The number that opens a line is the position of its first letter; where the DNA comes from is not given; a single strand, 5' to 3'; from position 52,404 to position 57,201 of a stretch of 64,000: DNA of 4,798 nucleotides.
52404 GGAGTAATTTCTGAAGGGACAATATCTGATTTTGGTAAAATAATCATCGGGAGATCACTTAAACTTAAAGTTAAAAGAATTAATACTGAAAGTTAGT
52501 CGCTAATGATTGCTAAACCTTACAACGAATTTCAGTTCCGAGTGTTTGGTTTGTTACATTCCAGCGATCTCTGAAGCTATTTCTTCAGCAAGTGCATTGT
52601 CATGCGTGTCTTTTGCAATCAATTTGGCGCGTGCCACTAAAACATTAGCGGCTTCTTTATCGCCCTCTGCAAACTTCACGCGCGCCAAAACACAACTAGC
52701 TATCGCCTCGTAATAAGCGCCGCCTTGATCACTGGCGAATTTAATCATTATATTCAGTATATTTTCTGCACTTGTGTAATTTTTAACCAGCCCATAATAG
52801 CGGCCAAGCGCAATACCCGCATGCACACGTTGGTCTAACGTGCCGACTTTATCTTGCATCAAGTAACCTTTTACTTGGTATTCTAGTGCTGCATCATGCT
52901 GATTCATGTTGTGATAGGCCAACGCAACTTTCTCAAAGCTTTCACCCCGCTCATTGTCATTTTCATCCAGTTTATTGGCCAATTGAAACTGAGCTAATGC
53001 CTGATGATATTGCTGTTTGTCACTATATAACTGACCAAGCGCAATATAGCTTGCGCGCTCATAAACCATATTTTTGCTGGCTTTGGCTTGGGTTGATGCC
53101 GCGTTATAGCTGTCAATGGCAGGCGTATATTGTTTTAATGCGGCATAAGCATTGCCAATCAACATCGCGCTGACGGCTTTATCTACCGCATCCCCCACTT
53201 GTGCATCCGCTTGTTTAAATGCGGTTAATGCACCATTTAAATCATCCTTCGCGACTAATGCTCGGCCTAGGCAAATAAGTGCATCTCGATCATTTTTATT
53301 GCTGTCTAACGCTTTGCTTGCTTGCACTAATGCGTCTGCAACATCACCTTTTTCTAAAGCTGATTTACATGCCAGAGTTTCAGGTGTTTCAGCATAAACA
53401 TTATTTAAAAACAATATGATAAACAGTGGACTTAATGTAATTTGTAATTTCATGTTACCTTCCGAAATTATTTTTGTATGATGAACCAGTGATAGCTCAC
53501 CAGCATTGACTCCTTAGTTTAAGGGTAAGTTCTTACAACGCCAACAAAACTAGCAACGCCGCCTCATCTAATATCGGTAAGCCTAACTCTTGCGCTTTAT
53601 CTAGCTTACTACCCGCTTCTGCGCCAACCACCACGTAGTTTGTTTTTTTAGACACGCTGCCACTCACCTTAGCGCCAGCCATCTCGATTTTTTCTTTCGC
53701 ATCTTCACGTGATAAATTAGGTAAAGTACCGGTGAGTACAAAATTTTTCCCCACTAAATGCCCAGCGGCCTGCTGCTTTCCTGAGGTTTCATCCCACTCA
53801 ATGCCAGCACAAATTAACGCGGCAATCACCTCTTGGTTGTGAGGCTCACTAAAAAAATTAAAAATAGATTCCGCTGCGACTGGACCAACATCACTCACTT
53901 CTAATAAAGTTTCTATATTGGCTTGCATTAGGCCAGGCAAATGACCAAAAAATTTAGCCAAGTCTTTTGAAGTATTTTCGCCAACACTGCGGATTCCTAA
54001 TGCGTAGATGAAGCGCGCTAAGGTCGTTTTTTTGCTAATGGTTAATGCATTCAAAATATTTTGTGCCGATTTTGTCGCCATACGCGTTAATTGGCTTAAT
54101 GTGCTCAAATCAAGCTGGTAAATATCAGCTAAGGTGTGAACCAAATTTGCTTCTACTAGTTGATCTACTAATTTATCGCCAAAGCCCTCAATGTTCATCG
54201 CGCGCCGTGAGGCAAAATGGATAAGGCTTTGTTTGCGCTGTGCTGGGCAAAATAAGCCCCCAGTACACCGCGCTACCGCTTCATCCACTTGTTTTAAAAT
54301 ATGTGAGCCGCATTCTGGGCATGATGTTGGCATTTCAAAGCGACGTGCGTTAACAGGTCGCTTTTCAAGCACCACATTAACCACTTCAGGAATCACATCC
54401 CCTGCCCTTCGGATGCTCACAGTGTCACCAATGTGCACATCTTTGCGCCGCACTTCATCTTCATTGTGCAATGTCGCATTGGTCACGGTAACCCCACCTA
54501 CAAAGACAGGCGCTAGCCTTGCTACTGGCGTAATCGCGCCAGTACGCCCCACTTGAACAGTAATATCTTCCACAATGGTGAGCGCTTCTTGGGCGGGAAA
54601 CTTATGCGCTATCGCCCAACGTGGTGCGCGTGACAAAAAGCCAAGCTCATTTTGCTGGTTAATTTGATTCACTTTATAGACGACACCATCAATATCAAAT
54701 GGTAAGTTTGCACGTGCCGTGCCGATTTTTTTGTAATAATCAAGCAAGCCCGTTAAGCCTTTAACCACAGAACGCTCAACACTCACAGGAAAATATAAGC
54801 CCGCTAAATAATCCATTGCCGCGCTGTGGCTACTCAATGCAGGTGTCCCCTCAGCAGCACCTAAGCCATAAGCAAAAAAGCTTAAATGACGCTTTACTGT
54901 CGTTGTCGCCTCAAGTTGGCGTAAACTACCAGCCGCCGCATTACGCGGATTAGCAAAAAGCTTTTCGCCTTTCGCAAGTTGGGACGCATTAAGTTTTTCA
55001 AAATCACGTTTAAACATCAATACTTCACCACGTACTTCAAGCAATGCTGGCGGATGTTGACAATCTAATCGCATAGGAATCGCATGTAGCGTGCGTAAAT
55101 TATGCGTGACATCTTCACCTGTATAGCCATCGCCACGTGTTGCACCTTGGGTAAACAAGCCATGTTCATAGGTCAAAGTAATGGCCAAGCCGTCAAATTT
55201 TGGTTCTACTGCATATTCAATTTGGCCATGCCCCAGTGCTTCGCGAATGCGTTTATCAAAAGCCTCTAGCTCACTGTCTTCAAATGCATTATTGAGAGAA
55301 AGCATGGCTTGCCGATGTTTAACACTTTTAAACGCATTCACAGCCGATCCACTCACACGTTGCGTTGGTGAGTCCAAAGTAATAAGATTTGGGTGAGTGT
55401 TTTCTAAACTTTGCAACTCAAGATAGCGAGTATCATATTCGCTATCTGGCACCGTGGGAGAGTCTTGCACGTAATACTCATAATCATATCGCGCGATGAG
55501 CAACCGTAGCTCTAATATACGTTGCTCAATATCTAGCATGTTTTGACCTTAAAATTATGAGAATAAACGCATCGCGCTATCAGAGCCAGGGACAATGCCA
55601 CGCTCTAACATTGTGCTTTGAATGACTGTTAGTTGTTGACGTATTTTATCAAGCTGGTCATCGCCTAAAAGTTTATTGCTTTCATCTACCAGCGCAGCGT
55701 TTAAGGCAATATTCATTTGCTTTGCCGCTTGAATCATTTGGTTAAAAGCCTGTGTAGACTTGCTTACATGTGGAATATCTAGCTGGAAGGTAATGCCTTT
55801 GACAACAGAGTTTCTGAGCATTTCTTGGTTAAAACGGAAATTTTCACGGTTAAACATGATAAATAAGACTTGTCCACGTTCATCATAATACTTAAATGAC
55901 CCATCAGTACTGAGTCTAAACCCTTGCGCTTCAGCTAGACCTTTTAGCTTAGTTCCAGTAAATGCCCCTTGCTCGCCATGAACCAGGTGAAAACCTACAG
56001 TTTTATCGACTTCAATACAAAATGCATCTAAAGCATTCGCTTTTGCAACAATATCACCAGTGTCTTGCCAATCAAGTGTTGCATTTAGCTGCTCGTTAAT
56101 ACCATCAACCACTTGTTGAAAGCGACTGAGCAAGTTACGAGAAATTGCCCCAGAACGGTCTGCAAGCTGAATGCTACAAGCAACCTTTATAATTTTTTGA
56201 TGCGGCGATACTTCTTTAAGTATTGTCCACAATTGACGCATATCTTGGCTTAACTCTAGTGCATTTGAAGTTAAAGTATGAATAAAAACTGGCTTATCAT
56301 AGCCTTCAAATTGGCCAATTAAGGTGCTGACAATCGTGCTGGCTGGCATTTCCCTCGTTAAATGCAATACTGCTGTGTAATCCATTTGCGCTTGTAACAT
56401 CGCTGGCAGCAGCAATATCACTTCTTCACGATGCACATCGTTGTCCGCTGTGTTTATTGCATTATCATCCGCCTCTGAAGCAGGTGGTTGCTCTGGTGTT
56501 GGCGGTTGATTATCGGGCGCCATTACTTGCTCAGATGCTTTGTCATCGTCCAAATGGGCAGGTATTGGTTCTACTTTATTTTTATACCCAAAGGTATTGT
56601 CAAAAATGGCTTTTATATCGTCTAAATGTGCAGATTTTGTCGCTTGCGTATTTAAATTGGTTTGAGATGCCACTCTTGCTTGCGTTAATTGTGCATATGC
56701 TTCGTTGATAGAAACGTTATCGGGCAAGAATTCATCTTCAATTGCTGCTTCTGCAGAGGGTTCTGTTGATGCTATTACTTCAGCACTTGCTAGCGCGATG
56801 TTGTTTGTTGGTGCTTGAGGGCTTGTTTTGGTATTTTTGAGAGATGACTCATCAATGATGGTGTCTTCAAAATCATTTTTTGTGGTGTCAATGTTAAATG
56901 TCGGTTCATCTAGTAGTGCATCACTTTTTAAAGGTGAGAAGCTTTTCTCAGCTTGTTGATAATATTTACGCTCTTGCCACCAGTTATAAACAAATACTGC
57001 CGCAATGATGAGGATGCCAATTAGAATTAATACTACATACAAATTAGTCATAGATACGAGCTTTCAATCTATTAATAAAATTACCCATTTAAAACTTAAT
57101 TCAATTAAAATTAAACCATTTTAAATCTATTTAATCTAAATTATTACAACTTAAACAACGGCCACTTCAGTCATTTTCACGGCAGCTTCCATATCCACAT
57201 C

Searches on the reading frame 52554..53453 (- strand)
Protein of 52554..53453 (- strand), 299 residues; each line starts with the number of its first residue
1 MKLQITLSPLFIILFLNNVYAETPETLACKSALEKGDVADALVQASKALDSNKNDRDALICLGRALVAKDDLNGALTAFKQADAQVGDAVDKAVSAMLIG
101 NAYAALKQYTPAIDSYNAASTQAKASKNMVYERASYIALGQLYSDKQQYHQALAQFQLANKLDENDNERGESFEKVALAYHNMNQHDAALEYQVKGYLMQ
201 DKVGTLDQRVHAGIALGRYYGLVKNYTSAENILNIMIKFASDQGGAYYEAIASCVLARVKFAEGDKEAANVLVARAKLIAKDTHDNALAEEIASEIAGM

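Call 60: search_protein_families(library=pfam, proteins=[window:52554-53453:-], max_evalue=0.00001)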
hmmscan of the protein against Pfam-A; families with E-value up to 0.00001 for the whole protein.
window:52554-53453:- (299 aa): 5 families
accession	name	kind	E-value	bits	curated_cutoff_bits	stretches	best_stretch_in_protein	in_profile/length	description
PF13424.12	TPR_12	-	1.3e-08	35.4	30.1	0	95-159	5-71/77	Tetratricopeptide repeat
PF13181.12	TPR_8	-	1.9e-08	34.2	25.7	0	135-166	3-34/34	Tetratricopeptide repeat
PF07719.23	TPR_2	-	7.3e-08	32.4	27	0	136-166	4-34/34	Tetratricopeptide repeat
PF00515.34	TPR_1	-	1.2e-07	31.7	27.8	0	99-119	7-27/34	Tetratricopeptide repeat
PF17874.7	TPR_MalT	-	1.9e-07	31.1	45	0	97-216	44-167/336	MalT-like TPR region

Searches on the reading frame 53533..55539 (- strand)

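Call 60: search_protein_families(library=pfam, proteins=[window:53533-55539:-], max_evalue=0.00001)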
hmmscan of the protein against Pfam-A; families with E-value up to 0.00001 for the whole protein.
window:53533-55539:- (668 aa): 7 families
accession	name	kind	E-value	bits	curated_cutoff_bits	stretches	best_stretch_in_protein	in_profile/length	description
PF01653.23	DNA_ligase_aden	-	1.8e-94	316.5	27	1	68-317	2-253/253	NAD-dependent DNA ligase adenylation domain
PF03120.22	DNA_ligase_OB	-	1.9e-34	117.8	32.9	1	321-396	2-77/79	NAD-dependent DNA ligase OB-fold domain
PF12826.13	HHH_2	-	3e-22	79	27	1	509-572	1-64/64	Helix-hairpin-helix motif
PF00533.33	BRCT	-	4.8e-15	56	21.3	1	597-662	8-74/78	BRCA1 C Terminus (BRCT) domain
PF14520.12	HHH_5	-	2.1e-10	41.3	27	0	448-499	5-55/57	Helix-hairpin-helix domain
PF03119.21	DNA_ligase_ZBD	-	1e-09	38.5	25.8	1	407-433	2-27/27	NAD-dependent DNA ligase C4 zinc finger domain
PF12738.14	PTCB-BRCT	-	6.8e-07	29.6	22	1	608-656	11-58/63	twin BRCT domain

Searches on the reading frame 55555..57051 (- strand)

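Call 60: search_protein_families(library=pfam, proteins=[window:55555-57051:-], max_evalue=0.00001)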
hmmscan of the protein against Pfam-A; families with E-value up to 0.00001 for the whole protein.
window:55555-57051:- (498 aa): 1 family
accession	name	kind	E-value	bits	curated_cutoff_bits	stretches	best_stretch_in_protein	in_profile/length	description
PF04354.18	ZipA_C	-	2.2e-30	105.6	23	1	351-473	2-128/128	ZipA, C-terminal FtsZ-binding domain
